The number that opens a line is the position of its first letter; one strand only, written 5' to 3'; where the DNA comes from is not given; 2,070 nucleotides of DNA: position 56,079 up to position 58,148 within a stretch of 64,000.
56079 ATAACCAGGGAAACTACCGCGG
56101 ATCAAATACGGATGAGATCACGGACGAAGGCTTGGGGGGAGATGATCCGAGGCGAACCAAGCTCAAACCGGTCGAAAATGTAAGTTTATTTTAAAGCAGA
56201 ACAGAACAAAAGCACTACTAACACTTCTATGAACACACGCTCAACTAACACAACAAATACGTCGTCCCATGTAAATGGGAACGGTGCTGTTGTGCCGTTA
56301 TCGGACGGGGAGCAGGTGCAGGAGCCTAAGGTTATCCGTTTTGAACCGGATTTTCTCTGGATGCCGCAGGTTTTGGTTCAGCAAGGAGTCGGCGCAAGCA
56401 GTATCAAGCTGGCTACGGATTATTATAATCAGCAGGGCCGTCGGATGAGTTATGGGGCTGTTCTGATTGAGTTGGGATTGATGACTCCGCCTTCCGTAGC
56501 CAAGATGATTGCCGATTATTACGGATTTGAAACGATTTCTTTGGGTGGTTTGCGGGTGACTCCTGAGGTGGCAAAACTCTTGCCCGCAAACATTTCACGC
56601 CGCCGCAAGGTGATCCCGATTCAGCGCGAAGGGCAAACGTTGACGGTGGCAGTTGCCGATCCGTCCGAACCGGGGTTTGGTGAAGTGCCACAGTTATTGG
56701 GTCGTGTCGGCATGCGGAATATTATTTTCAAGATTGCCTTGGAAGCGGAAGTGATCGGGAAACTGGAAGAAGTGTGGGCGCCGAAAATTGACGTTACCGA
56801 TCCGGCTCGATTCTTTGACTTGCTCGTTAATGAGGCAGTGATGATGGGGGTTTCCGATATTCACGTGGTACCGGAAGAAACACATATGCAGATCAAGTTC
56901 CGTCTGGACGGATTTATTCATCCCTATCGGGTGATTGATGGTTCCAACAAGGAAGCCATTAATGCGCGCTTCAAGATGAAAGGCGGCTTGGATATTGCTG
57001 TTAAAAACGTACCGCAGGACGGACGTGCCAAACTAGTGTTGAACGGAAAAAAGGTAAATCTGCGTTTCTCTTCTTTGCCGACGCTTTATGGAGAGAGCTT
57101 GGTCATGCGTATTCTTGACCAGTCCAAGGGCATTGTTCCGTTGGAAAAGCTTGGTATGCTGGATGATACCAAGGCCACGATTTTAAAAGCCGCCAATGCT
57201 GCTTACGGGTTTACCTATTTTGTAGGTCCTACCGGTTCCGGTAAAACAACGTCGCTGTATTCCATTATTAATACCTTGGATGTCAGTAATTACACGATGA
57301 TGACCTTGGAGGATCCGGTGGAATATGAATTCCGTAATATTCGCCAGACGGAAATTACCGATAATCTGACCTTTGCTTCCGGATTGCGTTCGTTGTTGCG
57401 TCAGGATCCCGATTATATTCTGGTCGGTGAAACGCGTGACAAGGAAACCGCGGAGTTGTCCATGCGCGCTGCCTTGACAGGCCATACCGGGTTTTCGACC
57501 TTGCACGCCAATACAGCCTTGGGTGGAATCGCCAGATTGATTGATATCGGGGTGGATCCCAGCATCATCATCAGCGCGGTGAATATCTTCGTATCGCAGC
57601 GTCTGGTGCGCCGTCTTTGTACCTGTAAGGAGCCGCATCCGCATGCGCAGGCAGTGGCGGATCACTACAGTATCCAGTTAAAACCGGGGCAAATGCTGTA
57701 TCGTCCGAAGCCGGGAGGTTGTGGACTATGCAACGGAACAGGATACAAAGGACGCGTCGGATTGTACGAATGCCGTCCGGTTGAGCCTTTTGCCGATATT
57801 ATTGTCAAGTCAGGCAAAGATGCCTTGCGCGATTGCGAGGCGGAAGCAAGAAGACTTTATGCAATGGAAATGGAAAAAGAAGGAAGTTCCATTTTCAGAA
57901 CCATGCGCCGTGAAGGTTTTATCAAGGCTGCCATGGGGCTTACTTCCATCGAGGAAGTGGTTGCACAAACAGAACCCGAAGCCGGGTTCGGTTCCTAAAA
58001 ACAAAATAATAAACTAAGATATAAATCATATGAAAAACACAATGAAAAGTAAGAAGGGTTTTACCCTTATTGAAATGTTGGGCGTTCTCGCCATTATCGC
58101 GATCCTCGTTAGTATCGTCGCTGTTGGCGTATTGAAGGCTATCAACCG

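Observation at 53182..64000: Atypically organised type IV pilus / T2SS-like cluster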

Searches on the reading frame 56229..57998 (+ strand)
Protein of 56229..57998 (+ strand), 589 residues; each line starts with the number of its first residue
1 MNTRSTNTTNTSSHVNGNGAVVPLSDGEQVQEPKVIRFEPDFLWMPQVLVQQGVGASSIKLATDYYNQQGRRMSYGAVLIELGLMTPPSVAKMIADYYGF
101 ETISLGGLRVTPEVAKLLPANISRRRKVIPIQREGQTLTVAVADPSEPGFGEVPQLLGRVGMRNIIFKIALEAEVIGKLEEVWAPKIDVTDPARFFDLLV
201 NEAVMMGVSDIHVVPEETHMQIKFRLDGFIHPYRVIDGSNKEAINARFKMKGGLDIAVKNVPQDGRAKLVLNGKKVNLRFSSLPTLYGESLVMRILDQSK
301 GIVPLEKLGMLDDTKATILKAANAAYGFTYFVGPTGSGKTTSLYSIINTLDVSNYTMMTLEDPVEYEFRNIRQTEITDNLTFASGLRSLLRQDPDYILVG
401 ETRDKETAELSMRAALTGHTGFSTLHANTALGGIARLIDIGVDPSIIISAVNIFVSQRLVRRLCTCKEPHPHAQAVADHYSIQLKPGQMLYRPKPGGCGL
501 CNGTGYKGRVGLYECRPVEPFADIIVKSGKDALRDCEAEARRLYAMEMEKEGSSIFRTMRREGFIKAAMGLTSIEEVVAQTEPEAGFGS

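Call 7: search_protein_families(library=pfam, proteins=[window:56229-57998:+], max_evalue=0.1)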
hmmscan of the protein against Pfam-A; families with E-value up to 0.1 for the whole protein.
window:56229-57998:+ (589 aa): 8 families
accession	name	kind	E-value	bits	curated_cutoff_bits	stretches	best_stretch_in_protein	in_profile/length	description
PF00437.27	T2SSE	-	2.6e-96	322.9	24.9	1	194-577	10-368/370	Type II/IV secretion system protein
PF05157.20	MshEN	-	5.2e-10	39.6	23.1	1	98-177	1-78/90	MshEN domain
PF13401.12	AAA_22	-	0.0041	17.9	27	1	327-364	6-43/130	AAA domain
PF13173.12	AAA_14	-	0.015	15.7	27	1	331-375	7-53/129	AAA domain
PF12775.13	AAA_7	-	0.028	14.4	25.8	1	330-360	37-67/181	P-loop containing dynein motor region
PF25199.1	nSTAND_NTPase5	-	0.029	14.6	34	1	314-371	28-87/145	Novel STAND NTPase 5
PF13086.12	AAA_11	-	0.09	13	27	0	311-351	2-42/257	AAA domain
PF00004.35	AAA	-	0.098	13.6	21.2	0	330-354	2-26/131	ATPase family associated with various cellular activities (AAA)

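Call 8: search_protein_families(library=ncbifam, proteins=[window:56229-57998:+], max_evalue=0.1)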
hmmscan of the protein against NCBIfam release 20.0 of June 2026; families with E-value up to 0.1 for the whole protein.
window:56229-57998:+ (589 aa): 23 families
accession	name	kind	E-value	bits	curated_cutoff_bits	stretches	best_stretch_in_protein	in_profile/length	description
TIGR02538.1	type_IV_pilB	equivalog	2.4e-116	389.6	675.65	2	194-581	183-562/564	type IV-A pilus assembly ATPase PilB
TIGR02533.1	type_II_gspE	equivalog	2.4e-109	366.2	630.25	1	194-581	111-486/486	type II secretion system ATPase GspE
NF007755.0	PRK10436.1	equivalog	7e-87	292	617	1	191-577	84-455/465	type II secretion system protein GspE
NF053534.1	T4PilAsmATPsTfpB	equivalog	5.5e-86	289.2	850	1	178-579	187-580/584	type IV pilus assembly ATPase TfpB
NF041000.1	ATPase_ComGA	equivalog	1.1e-65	221.3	300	1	199-461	3-266/267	competence type IV pilus ATPase ComGA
TIGR01420.1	pilT_fam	subfamily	7.6e-41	140.5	319.1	1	199-440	5-242/343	PilT/PilU family type 4a pilus ATPase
TIGR02524.1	dot_icm_DotB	equivalog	3.5e-20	72.5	463.3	1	314-441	122-260/358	Dot/Icm type IV secretion system ATPase DotB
TIGR02525.1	plasmid_TraJ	equivalog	1.7e-19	70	368.3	1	290-440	119-272/372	plasmid transfer ATPase TraJ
NF058587.1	archaellum_moto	equivalog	8.1e-16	57.8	550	1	272-462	220-419/527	archaellum flagellar ATPase motor FlaI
TIGR02782.1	TrbB_P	equivalog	2.3e-15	56.7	304.55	1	310-439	120-254/303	P-type conjugative transfer ATPase TrbB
NF010469.0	PRK13894.1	subfamily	4.4e-14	52.5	508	1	311-438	134-265/320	conjugal transfer ATPase TrbB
NF053672.1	bindosome_BasE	exception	3.9e-13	49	1000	1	307-438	251-389/512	bindosome assembly system ATPase subunit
TIGR02788.1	VirB11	equivalog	1.1e-12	47.6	249.95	1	331-439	149-264/308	P-type DNA transfer ATPase VirB11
NF010407.0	PRK13833.1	subfamily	7.4e-12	45.3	499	1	310-441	128-263/323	conjugal transfer protein TrbB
TIGR03819.1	heli_sec_ATPase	hypoth_equivalog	9.2e-12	44.8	373.15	1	288-442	139-302/340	TadA family conjugal transfer-associated ATPase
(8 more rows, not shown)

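Call 26: find_homologous_proteins(query=window:56229-57998:+, max_evalue=1e-50)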
Query window:56229-57998:+ (589 aa): 7950 proteins with E <= 1e-50 among 8000 candidates; the best 120 are listed.
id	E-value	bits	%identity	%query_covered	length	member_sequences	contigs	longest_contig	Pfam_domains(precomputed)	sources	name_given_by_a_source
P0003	0.0e+0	1325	100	100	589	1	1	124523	PF05157.21,PF00437.27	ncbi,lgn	-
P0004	1.0e-274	931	75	93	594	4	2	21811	PF05157.21,PF00437.27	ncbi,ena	-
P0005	1.4e-273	927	74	93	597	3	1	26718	PF05157.21,PF00437.27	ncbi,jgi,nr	ncbi:MAG: GspE/PulE family protein [Puniceicoccales bacterium]|jgi:type II secretory ATPase GspE/Pul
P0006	1.4e-272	923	72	93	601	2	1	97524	PF05157.21,PF00437.27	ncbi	-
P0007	4.3e-270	915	73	93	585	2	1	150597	PF05157.21,PF00437.27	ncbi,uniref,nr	ncbi:type II secretory ATPase GspE/PulE/Tfp pilus assembly ATPase PilB-like protein [Ereboglobus sp.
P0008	1.1e-269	914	72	93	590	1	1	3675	PF05157.21,PF00437.27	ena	-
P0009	3.4e-268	909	70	97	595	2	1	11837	PF05157.21,PF00437.27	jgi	jgi:type II secretory ATPase GspE/PulE/Tfp pilus assembly ATPase PilB-like protein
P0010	1.3e-267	907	72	93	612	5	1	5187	PF05157.21,PF00437.27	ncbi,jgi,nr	ncbi:MAG: type II/IV secretion system protein [Opitutaceae bacterium]|jgi:type II secretory ATPase G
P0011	1.7e-267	907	73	93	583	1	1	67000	PF05157.21,PF00437.27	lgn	-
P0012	3.7e-267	906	71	96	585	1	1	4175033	PF05157.21,PF00437.27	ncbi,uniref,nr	ncbi:GspE/PulE family protein [Ereboglobus luteus]|uniref:Secretion system protein E n=1 Tax=Erebogl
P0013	1.6e-263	894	70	93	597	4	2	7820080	PF05157.21,PF00437.27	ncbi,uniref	ncbi:GspE/PulE family protein [Termitidicoccus mucosus]|uniref:GspE/PulE family protein n=1 Tax=Term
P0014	1.3e-262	891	70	93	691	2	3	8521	PF05157.21,PF00437.27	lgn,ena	-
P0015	2.9e-262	889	71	93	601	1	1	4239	PF05157.21,PF00437.27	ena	-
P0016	1.7e-260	884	70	93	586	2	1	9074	PF05157.21,PF00437.27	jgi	jgi:type II secretory ATPase GspE/PulE/Tfp pilus assembly ATPase PilB-like protein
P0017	1.4e-184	633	52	93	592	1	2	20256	PF05157.21,PF00437.27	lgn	-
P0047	7.8e-97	343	38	90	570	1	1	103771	PF05157.21,PF00437.27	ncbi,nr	ncbi:MAG: Flp pilus assembly complex ATPase component TadA [Verrucomicrobiales bacterium]|nr:Flp pil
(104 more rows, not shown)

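Call 27: find_encoding_contigs(protein=P0012, flank=10000, max_places=2)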
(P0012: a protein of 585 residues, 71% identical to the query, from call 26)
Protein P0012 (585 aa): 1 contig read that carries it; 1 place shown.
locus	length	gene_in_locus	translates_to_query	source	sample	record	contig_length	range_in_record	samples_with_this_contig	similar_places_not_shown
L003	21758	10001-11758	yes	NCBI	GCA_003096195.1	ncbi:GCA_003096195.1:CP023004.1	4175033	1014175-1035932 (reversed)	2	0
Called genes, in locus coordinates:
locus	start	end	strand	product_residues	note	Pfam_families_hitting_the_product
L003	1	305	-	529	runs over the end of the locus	PF13396:PLDc_N (weak), PF13091:PLDc_2, PF00614:PLDc (weak)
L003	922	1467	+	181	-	-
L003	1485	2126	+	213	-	PF00625:Guanylate_kin, PF13238:AAA_18 (faint)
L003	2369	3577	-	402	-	PF01408:GFO_IDH_MocA, PF21252:Glyco_hydro_109_C (weak)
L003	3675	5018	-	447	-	PF02885:Glycos_trans_3N, PF00591:Glycos_transf_3, PF07831:PYNP_C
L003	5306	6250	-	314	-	PF00753:Lactamase_B, PF12706:Lactamase_B_2 (faint)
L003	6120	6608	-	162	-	-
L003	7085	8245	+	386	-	PF00437:T2SSE, PF13191:AAA_16 (faint)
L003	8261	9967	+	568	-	PF07655:Secretin_N_2, PF00263:Secretin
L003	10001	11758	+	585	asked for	PF05157:MshEN, PF00437:T2SSE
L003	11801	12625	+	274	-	PF07963:N_methyl (weak)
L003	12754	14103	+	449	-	-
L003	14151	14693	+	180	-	-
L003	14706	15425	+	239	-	-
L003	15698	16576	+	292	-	PF11932:DUF3450 (weak)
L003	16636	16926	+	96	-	-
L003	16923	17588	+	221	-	-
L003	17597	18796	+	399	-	PF00482:T2SSF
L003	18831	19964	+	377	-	-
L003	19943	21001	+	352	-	PF18998:Flg_new_2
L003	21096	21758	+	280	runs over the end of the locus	PF18998:Flg_new_2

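Call 28: find_encoding_contigs(protein=P0003, flank=10000, max_places=2)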
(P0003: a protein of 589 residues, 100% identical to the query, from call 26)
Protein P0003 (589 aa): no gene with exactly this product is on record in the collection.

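Call 30: find_encoding_contigs(protein=P0013, flank=10000, max_places=1)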
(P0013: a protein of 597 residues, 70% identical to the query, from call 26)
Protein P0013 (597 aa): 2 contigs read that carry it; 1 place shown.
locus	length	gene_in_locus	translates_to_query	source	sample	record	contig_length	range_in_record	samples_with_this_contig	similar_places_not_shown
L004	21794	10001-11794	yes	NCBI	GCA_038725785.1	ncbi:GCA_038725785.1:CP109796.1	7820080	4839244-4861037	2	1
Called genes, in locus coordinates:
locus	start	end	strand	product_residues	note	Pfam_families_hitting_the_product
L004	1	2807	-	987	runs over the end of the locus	-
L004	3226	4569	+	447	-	PF02885:Glycos_trans_3N, PF00591:Glycos_transf_3, PF07831:PYNP_C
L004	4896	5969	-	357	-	PF01384:PHO4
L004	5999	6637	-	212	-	PF01865:PhoU_div (weak)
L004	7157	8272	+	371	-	PF00437:T2SSE, PF13191:AAA_16 (faint), PF13401:AAA_22 (faint), PF25199:nSTAND_NTPase5 (faint)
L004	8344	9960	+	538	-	PF07655:Secretin_N_2, PF00263:Secretin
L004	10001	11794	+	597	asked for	PF05157:MshEN, PF00437:T2SSE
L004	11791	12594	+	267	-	PF07963:N_methyl (weak)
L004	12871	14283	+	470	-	-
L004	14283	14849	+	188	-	-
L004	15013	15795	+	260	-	-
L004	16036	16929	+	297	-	-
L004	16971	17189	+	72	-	-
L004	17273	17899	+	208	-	-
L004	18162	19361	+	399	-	PF00482:T2SSF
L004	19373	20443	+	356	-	-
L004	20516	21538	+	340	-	PF18998:Flg_new_2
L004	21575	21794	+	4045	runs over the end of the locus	PF18998:Flg_new_2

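Call 31: find_encoding_contigs(protein=P0017, flank=10000, max_places=2)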
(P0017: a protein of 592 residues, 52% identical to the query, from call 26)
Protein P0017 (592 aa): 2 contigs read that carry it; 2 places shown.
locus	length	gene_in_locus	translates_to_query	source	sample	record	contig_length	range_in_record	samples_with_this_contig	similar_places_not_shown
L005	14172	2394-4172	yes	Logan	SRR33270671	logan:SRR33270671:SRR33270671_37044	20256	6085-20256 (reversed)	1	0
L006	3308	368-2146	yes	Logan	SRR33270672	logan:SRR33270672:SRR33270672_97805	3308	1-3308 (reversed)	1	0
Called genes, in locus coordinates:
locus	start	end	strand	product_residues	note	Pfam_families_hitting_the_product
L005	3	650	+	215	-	?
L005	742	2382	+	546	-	PF07655:Secretin_N_2, PF00263:Secretin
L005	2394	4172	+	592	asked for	PF05157:MshEN, PF00437:T2SSE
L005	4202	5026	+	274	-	PF07963:N_methyl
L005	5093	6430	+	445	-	-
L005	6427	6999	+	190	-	-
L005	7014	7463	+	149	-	-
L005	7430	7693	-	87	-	-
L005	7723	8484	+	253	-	-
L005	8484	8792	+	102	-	-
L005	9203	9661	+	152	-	-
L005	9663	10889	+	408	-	PF00482:T2SSF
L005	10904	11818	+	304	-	PF07963:N_methyl (weak)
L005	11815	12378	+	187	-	PF12694:cpYpsA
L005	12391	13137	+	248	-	-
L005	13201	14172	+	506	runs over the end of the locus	PF00772:DnaB, PF03796:DnaB_C, PF06745:ATPase, PF13481:AAA_25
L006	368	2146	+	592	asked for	PF05157:MshEN, PF00437:T2SSE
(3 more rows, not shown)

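Call 32: find_encoding_contigs(protein=P0006, flank=10000, max_places=1)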
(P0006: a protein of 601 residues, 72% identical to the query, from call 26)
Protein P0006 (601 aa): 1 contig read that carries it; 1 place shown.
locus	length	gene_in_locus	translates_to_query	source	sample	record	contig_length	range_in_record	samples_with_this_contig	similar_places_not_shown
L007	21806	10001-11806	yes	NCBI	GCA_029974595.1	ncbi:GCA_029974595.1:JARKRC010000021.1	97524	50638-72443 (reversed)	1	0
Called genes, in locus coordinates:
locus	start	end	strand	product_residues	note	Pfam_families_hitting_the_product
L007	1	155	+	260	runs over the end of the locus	PF13277:YmdB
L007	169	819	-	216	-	PF08534:Redoxin, PF00085:Thioredoxin (weak), PF13098:Thioredoxin_2 (weak), PF13905:Thioredoxin_8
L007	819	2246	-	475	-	PF00919:UPF0004, PF04055:Radical_SAM, PF18693:TRAM_2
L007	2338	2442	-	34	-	-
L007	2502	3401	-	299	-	PF01040:UbiA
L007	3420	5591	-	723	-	PF11412:DsbD_N, PF02683:DsbD_TM, PF03190:Thioredox_DsbH (faint), PF13899:Thioredoxin_7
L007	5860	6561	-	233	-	PF00027:cNMP_binding, PF13545:HTH_Crp_2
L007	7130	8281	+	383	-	PF00437:T2SSE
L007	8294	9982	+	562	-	PF16344:FecR_C (faint), PF07655:Secretin_N_2, PF00263:Secretin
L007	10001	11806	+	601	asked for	PF05157:MshEN, PF00437:T2SSE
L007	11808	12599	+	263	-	PF07963:N_methyl (weak)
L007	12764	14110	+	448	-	-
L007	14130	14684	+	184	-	-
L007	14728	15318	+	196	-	-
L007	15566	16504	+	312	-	PF11932:DUF3450 (weak)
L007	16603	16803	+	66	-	-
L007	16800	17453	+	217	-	-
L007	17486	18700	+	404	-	PF00482:T2SSF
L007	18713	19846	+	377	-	PF07963:N_methyl (weak)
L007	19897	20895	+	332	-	PF18998:Flg_new_2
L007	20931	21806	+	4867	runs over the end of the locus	PF18998:Flg_new_2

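Call 55: search_solved_structures(query=window:56229-57998:+, max_evalue=1e-20)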
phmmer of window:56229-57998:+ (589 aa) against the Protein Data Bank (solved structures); distinct sequences matched with E-value up to 1e-20: 20.
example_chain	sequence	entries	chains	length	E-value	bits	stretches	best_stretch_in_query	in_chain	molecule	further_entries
5tsg_B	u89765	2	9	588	1.6e-94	320.7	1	193-581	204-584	Type IV pilus biogenesis ATPase PilB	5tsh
6olj_C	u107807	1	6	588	1.8e-94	320.5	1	193-581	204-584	Type IV pilus biogenesis ATPase PilB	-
5zfr_A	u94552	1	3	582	1.9e-94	320.5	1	173-581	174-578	Type IV pilus biogenesis ATPase PilB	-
3jc8_Ba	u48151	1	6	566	1.3e-90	307.8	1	184-584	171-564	Type IV-A pilus assembly ATPase PilB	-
6f8l_G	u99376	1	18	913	4.8e-89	302.6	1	180-582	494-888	Type IV pilus assembly protein PilF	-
4kss_A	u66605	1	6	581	4.1e-77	263.2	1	193-589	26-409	Type II secretion system protein E, hemolysin-coregulated protein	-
5oiu_A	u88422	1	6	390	1e-76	261.9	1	188-581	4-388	Type IV pilus assembly protein PilF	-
6ejf_A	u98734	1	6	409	1.4e-76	261.5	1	194-582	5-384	Type IV pilus assembly protein PilF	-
4ksr_A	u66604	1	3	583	1.9e-76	261.1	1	193-582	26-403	Type II secretion system protein E, Hemolysin-coregulated protein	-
1p9r_A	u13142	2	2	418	1.9e-76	261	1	193-579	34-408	General secretion pathway protein E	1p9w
5it5_F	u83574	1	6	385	2.5e-76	260.6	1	194-581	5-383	ATP binding motif-containing protein PilF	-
4pht_A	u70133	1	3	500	4.6e-76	259.7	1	151-581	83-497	General secretory pathway protein E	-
2ewv_A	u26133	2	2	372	1.9e-29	105.9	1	199-441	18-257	twitching motility protein PilT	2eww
2gsz_A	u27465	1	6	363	2.3e-29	105.6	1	200-445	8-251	twitching motility protein PilT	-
2eyu_A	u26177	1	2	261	1.6e-28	102.9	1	306-451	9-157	twitching motility protein PilT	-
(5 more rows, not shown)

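Call 68: find_encoding_contigs(protein=P0005, flank=10000, max_places=1)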
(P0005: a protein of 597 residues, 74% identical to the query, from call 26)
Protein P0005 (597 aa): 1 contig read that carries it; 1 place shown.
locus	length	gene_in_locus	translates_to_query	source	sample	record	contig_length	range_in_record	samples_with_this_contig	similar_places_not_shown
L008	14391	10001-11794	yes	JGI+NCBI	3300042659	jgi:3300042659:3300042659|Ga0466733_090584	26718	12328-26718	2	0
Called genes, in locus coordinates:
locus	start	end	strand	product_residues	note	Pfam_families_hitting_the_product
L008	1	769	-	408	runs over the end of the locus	PF00146:NADHdh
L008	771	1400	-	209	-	PF13183:Fer4_8 (faint), PF12797:Fer4_2 (faint), PF12837:Fer4_6 (faint), PF13237:Fer4_10 (faint), PF14697:Fer4_21 (faint), PF12838:Fer4_7, PF13187:Fer4_9 (faint), PF00037:Fer4 (weak)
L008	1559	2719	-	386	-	PF00346:Complex1_49kDa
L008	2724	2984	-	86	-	PF13366:PDDEXK_3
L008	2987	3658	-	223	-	PF00329:Complex1_30kDa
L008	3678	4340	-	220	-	PF01058:Oxidored_q6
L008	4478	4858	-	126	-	PF00507:Oxidored_q4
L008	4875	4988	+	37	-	-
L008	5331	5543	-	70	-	-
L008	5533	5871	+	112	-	-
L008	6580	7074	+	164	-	-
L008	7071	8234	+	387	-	PF00437:T2SSE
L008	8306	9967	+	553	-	-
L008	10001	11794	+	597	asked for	PF05157:MshEN, PF00437:T2SSE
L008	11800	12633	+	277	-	PF07963:N_methyl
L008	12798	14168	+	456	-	-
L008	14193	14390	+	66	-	?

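Call 69: find_encoding_contigs(protein=P0011, flank=10000, max_places=1)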
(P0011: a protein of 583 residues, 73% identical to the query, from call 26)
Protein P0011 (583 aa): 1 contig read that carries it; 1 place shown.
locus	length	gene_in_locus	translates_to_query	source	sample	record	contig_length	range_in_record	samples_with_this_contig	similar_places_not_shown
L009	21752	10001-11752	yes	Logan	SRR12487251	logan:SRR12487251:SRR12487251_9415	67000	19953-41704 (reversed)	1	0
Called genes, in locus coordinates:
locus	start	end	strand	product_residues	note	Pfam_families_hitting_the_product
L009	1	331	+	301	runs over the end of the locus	PF00551:Formyl_trans_N, PF02911:Formyl_trans_C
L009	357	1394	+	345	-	PF01370:Epimerase, PF04321:RmlD_sub_bind (faint), PF13460:NAD_binding_10 (weak), PF16363:GDP_Man_Dehyd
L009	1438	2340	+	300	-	-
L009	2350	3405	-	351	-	PF00793:DAHP_synth_1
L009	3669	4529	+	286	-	PF01571:GCV_T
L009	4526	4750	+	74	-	-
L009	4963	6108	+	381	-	PF10509:GalKase_gal_bdg, PF00288:GHMP_kinases_N, PF08544:GHMP_kinases_C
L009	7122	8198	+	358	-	PF00437:T2SSE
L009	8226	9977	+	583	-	PF07655:Secretin_N_2, PF00263:Secretin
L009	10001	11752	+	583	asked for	PF05157:MshEN, PF00437:T2SSE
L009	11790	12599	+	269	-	PF07963:N_methyl (weak)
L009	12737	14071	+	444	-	-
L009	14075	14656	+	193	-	-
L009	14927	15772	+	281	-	-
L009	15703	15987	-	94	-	-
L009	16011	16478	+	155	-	PF16537:T2SSB (weak)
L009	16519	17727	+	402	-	PF00482:T2SSF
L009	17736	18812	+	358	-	PF07963:N_methyl (weak)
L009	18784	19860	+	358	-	PF18998:Flg_new_2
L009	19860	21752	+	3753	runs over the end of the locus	PF18998:Flg_new_2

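Call 70: find_encoding_contigs(protein=P0004, flank=10000, max_places=1)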
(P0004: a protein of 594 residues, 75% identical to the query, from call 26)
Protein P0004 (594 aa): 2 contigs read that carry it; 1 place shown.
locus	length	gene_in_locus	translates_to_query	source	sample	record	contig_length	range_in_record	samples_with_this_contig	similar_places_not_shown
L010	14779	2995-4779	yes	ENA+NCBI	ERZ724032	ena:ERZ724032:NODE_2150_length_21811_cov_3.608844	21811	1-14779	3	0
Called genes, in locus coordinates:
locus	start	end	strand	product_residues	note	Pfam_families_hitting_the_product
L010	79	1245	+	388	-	PF00437:T2SSE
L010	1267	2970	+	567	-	-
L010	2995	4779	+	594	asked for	PF05157:MshEN, PF00437:T2SSE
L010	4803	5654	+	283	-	PF07963:N_methyl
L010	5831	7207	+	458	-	-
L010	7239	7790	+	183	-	-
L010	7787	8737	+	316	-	-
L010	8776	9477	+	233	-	PF11932:DUF3450 (weak)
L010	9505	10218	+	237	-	-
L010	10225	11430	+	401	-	PF00482:T2SSF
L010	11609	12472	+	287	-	-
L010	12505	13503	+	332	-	PF18998:Flg_new_2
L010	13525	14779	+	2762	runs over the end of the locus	?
